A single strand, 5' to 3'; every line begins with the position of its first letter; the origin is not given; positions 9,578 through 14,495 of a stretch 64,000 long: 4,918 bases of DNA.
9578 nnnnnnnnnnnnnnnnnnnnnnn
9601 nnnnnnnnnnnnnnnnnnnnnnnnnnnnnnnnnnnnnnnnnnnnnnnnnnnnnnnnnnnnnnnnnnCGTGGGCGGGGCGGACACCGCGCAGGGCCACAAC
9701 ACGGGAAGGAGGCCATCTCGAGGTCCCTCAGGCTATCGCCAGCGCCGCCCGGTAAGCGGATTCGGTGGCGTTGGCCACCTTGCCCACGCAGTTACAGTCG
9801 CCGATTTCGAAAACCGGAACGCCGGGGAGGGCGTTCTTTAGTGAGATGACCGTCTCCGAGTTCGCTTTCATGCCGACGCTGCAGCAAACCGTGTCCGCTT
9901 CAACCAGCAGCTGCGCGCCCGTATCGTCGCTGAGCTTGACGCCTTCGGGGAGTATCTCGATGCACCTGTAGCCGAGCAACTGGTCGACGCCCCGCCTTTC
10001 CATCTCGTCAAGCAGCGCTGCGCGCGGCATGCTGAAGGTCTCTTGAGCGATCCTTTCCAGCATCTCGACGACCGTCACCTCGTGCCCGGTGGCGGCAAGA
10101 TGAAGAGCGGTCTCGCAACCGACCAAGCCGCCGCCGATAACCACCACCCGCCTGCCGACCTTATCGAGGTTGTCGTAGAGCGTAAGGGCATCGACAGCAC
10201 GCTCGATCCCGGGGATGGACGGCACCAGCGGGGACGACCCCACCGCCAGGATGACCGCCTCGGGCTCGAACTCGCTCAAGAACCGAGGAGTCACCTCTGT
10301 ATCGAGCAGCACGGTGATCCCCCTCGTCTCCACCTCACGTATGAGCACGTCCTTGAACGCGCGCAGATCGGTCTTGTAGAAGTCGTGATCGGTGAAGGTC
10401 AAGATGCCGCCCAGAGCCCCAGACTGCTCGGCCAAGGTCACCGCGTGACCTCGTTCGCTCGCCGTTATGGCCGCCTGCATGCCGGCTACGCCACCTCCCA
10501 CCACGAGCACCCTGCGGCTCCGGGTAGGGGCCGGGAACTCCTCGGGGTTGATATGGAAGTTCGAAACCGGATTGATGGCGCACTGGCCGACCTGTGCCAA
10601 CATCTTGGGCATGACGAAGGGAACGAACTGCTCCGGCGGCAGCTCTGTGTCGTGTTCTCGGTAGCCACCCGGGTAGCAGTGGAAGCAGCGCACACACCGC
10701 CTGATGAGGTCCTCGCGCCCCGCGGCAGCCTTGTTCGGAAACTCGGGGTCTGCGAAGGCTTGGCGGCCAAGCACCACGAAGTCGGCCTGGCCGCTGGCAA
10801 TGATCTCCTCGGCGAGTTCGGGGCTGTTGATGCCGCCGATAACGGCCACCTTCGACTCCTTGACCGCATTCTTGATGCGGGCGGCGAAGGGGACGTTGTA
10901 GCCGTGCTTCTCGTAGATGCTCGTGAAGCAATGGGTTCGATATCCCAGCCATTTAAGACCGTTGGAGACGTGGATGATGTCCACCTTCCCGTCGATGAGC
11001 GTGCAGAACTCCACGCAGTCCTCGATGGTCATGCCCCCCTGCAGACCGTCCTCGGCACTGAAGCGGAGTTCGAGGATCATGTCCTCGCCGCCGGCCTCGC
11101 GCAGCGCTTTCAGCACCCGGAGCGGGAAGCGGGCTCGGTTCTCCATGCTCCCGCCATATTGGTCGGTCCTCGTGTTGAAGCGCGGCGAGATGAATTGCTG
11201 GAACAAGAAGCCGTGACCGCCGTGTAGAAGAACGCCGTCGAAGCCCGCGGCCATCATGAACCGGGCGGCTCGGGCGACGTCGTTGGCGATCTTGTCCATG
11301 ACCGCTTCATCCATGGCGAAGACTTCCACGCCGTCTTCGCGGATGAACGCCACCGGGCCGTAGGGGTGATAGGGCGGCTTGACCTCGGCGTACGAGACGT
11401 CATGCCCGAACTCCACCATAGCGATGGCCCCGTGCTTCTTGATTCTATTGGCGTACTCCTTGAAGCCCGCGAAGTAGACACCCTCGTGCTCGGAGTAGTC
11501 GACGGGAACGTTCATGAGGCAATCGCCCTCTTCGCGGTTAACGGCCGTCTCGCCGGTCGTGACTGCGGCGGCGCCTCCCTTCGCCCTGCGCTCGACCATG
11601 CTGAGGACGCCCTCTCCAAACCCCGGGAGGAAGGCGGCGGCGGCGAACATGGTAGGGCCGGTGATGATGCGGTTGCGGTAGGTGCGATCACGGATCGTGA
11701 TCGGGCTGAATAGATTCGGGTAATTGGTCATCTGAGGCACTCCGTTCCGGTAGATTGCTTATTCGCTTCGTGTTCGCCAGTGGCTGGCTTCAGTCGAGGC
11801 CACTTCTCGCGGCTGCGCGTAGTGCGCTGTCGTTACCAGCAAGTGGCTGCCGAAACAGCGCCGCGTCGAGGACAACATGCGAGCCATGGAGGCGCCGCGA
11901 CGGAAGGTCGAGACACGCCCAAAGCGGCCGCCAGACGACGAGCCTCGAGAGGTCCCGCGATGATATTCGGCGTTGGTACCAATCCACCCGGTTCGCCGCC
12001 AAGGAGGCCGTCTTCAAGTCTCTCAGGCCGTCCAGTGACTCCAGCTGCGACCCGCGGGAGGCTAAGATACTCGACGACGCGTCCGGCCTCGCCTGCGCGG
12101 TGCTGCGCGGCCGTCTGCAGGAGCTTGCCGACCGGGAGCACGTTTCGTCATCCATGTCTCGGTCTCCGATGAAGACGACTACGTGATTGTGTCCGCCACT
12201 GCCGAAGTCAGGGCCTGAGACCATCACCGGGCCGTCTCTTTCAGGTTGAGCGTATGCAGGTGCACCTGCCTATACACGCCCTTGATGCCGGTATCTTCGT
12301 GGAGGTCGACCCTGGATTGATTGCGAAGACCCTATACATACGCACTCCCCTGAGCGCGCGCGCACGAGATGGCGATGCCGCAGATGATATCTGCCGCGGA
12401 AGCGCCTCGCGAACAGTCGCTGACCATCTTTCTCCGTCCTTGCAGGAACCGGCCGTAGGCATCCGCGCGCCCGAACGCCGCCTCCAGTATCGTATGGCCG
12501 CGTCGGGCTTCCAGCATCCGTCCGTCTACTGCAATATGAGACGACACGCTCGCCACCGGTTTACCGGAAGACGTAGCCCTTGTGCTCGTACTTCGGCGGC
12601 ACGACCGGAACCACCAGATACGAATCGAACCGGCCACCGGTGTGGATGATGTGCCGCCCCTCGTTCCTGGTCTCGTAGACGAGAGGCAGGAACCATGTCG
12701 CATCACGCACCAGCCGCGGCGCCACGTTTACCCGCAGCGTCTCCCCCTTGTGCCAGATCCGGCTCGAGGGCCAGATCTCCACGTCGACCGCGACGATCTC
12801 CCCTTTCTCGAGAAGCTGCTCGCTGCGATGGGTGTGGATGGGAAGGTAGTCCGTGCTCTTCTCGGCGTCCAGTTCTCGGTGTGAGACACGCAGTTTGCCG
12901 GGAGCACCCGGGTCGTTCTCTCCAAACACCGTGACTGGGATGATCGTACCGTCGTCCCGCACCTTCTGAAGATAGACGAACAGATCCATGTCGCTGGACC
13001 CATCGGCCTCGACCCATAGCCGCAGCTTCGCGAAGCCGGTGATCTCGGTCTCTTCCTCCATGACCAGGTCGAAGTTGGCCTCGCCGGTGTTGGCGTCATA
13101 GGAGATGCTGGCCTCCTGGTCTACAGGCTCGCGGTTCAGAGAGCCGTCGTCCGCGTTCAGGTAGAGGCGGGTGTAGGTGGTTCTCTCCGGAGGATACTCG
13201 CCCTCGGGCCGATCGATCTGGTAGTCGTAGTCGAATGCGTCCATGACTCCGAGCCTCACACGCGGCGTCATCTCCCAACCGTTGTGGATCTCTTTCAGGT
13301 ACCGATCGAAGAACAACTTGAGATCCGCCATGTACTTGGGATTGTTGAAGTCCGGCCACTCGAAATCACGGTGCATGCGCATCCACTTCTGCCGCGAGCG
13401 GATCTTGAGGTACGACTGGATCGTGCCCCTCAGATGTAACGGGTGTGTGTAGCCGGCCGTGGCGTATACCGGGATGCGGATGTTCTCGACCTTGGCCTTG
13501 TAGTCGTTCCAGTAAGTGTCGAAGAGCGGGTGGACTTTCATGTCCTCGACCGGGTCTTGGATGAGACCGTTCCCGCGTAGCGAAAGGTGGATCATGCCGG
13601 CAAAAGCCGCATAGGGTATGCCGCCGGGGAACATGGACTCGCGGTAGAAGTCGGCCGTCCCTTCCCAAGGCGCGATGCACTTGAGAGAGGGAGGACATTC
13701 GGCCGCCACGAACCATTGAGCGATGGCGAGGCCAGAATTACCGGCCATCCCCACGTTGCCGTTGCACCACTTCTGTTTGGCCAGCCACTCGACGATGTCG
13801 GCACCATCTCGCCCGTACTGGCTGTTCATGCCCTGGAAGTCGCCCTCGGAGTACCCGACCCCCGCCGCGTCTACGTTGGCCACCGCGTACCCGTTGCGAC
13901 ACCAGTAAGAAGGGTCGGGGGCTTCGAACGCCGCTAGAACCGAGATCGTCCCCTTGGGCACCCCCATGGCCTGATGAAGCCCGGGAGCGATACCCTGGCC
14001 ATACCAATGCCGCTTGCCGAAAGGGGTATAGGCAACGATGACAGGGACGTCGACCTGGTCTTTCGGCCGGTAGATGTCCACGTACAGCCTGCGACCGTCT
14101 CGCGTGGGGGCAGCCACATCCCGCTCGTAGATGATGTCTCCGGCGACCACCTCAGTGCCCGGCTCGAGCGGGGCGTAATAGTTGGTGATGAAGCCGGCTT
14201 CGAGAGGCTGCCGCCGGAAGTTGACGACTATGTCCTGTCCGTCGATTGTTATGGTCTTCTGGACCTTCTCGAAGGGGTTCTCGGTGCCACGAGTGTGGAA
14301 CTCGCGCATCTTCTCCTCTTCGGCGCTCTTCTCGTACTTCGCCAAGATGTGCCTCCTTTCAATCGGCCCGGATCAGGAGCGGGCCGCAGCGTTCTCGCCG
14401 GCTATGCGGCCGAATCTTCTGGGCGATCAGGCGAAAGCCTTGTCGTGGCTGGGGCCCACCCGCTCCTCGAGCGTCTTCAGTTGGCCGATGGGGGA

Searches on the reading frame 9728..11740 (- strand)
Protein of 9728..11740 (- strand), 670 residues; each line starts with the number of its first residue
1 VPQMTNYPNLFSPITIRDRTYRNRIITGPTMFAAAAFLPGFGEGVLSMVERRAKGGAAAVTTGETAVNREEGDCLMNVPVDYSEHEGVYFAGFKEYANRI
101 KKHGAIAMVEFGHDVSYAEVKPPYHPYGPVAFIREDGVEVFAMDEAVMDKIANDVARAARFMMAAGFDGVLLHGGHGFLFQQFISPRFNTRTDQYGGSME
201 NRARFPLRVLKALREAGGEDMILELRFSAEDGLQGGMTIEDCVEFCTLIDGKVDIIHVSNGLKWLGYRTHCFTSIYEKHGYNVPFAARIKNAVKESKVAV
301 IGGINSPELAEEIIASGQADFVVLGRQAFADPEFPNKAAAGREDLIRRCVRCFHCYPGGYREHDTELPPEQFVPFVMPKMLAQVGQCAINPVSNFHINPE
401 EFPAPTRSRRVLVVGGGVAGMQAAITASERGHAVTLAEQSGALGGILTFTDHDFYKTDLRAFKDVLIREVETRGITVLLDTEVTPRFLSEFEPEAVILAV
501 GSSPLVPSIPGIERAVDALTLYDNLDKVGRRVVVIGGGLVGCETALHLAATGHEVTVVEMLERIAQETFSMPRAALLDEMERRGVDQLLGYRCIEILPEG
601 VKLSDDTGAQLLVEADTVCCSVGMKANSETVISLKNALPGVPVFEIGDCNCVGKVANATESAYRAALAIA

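Call 53: search_protein_families(library=ncbifam, proteins=[window:9728-11740:-])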
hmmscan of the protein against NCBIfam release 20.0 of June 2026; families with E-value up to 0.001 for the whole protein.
window:9728-11740:- (670 aa): 142 families (the best 25 are shown)
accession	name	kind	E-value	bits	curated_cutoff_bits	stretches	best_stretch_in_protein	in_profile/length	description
NF041087.1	bile_acid_BaiCD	equivalog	7.3e-119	397.7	825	1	7-669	1-642/642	bile acid Fe-S flavoenzyme BaiCD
TIGR03997.1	mycofact_OYE_2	equivalog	2.5e-96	323.5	793.15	1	9-669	1-645/645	mycofactocin system FadH/OYE family oxidoreductase 2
NF045599.1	bili_reduct_long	exception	7.9e-95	318.4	750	2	387-669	361-641/641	bilirubin reductase, long form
TIGR03996.1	mycofact_OYE_1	hypoth_equivalog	2.9e-48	164.8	627.9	1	12-636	4-608/633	mycofactocin system FadH/OYE family oxidoreductase 1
NF006101.0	PRK08255.1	equivalog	5.4e-48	163.7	1078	1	5-343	394-735/768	bifunctional salicylyl-CoA 5-hydroxylase/oxidoreductase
NF010047.0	PRK13523.1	equivalog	5.1e-44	150.7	431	1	9-343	4-325/339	NADPH dehydrogenase NamA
NF045592.1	bili_reduct_N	equivalog_domain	1.5e-43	149.3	425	1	10-354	2-346/363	bilirubin reductase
NF007899.0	PRK10605.1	subfamily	1.6e-22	80.3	403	1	132-336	141-335/365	N-ethylmaleimide reductase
TIGR01350.1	lipoamide_DH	equivalog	3.1e-20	72.3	408.8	1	489-630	128-273/461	dihydrolipoyl dehydrogenase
NF003437.0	PRK04965.1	equivalog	4.9e-19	68.6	392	1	490-628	97-241/378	NADH:flavorubredoxin reductase NorW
NF045765.1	PhenlGlyoxDHPadH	equivalog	9.9e-18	64.2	475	1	492-628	99-243/416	NADH-dependent phenylglyoxylate dehydrogenase subunit epsilon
NF009410.0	PRK12771.1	subfamily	1.4e-17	63.5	516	2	403-502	133-233/566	NAD(P)-binding protein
NF004943.0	PRK06292.2-1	equivalog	4.3e-16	58.7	432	1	492-626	131-270/456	dihydrolipoyl dehydrogenase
TIGR02053.1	MerA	equivalog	5.9e-16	58.5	454.45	1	493-636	130-277/465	mercury(II) reductase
NF002480.1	PRK01747.1-1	equivalog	1.1e-15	57.1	540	2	528-582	247-301/645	bifunctional tRNA (5-methylaminomethyl-2-thiouridine)(34)-methyltransferase MnmC2/FAD-dependent 5-carboxymethylaminomethyl-2-thiouridine(34)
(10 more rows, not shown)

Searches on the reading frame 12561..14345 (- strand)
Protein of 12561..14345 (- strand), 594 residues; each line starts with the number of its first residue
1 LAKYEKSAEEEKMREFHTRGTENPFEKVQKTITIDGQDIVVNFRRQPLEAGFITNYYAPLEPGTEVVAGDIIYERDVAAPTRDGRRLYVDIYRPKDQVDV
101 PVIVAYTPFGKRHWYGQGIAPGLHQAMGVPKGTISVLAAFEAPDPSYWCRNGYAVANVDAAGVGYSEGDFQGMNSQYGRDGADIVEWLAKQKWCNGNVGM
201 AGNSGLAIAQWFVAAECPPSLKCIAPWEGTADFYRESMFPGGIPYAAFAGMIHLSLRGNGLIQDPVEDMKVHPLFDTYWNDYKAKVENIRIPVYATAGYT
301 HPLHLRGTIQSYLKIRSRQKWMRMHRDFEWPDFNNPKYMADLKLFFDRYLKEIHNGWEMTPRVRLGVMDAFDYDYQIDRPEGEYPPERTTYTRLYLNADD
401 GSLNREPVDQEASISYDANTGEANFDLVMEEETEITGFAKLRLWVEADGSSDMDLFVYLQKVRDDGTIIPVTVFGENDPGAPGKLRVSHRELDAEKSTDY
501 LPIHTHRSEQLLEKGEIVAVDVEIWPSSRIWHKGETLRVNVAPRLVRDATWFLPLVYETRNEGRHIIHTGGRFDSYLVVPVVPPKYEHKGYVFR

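Call 18: search_protein_families(library=pfam, proteins=[window:12561-14345:-])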
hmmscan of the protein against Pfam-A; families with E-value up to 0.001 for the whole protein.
window:12561-14345:- (594 aa): 2 families
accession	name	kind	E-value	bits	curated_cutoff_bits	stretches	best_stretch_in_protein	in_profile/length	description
PF02129.25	Peptidase_S15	-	1.5e-41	143.3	23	1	83-247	1-146/262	X-Pro dipeptidyl-peptidase (S15 family)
PF08530.16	PepX_C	-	6.2e-28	98.6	22.5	1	355-577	1-216/217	X-Pro dipeptidyl-peptidase C-terminal non-catalytic domain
